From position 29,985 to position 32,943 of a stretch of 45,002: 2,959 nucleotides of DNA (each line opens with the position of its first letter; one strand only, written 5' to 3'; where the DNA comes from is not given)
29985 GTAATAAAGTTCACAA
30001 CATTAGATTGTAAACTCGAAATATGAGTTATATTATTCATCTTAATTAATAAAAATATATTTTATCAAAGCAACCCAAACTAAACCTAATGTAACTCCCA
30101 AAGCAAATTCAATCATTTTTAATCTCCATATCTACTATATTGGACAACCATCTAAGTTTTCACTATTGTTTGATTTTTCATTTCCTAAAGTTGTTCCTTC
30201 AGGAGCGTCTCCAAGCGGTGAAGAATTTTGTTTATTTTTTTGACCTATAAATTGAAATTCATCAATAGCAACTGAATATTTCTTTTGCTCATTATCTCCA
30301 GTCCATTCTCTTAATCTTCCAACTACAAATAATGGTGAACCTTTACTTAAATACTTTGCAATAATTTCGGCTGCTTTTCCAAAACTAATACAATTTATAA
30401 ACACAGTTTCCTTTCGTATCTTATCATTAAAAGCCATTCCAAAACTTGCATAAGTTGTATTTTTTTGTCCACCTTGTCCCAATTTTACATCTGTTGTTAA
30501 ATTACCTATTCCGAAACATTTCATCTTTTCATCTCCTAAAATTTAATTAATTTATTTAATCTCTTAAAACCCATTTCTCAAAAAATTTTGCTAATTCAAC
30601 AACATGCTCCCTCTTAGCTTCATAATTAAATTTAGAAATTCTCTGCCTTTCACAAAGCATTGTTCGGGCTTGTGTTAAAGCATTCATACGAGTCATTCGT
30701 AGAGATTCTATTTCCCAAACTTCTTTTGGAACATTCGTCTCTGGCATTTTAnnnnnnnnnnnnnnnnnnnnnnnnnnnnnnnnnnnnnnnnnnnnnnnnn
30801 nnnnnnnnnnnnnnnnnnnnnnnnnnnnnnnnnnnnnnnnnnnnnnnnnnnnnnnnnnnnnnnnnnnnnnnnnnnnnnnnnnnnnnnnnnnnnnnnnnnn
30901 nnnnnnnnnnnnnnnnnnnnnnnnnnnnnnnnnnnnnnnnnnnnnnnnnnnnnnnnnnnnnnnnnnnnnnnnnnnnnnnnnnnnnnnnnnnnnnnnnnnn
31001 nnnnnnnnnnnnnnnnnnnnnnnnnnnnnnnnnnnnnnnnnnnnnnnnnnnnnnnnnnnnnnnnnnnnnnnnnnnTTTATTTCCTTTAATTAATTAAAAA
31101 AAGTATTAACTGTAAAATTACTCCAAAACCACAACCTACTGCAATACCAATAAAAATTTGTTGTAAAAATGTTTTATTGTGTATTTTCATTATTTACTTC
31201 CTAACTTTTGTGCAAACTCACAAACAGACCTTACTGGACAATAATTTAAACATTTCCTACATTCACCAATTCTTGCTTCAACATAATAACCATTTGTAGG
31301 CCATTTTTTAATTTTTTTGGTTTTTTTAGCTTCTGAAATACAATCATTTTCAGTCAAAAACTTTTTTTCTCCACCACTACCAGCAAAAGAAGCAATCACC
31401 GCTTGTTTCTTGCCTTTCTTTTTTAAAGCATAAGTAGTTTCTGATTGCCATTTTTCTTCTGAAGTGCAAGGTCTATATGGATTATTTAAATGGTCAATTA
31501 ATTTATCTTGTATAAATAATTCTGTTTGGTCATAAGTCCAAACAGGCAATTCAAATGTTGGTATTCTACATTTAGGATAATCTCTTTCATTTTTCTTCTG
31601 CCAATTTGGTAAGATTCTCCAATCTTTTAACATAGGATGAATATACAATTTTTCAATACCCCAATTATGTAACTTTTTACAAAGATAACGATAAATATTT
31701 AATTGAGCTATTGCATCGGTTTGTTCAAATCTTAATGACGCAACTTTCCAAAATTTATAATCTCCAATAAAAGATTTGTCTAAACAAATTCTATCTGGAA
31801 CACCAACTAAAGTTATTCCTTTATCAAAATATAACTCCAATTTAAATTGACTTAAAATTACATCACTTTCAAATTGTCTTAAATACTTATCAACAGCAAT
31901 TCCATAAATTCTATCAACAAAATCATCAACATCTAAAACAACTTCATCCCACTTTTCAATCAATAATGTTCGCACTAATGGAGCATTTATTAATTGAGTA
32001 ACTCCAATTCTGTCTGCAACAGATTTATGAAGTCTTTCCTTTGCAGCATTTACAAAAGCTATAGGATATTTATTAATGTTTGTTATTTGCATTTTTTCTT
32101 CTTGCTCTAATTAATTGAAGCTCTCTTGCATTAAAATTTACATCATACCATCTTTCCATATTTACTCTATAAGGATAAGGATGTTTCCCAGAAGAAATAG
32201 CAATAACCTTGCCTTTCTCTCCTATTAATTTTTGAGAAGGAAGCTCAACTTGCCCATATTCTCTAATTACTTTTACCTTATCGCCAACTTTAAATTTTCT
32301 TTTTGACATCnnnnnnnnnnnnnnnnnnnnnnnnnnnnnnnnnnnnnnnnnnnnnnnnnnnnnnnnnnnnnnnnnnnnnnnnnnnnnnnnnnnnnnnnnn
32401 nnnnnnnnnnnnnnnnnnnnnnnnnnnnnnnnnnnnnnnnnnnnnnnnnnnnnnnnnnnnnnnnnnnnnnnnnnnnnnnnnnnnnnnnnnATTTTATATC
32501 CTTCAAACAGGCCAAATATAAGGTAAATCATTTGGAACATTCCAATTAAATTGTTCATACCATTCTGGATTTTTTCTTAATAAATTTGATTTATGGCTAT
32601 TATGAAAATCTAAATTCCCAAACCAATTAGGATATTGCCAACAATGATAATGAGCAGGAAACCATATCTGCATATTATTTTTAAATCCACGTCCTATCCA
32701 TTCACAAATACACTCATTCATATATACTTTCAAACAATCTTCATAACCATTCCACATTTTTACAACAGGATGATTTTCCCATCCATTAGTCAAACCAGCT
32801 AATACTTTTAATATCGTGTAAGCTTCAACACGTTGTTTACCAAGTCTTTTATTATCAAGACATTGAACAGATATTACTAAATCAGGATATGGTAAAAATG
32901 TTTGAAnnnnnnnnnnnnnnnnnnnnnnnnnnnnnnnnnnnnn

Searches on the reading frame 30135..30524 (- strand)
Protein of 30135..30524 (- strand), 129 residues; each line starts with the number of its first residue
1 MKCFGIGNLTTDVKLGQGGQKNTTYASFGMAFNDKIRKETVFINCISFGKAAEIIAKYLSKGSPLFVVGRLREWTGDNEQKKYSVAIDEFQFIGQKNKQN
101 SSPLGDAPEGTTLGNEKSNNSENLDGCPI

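Call 36: search_protein_families(library=pfam, proteins=[window:30135-30524:-], max_evalue=0.01)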
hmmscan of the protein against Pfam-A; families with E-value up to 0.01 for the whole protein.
window:30135-30524:- (129 aa): 2 families
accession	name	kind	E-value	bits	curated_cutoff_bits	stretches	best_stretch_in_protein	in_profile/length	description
PF00436.31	SSB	-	1.9e-14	54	26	1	4-88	5-99/104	Single-strand binding protein family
PF01336.31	tRNA_anti-codon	-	0.0013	19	27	1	36-91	22-73/75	OB-fold nucleic acid binding domain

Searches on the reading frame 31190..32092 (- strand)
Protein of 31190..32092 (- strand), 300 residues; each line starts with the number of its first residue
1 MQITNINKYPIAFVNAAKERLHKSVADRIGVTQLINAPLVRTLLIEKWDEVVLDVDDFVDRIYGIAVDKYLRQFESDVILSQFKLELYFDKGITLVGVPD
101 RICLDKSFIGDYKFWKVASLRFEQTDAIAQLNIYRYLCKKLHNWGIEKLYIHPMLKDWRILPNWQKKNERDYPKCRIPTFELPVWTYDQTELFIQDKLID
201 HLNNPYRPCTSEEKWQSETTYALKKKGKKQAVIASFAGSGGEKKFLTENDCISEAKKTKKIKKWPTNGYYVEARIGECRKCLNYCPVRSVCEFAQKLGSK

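Call 19: search_protein_families(library=phrogs, proteins=[window:31190-32092:-], max_evalue=0.001)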
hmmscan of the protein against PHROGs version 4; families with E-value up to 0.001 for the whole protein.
window:31190-32092:- (300 aa): 1 family
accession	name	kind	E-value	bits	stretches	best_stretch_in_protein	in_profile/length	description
phrog_2139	-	DNA, RNA and nucleotide metabolism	4.9e-19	69.6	1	108-297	145-322/330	exonuclease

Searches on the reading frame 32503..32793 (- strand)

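Call 36: search_protein_families(library=pfam, proteins=[window:32503-32793:-], max_evalue=0.01)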
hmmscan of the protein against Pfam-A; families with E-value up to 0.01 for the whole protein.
window:32503-32793:- (96 aa): 1 family
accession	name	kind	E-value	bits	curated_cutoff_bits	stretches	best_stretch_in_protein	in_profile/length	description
PF03013.19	Pyr_excise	-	7.1e-10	39.6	23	1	2-42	38-78/81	Pyrimidine dimer DNA glycosylase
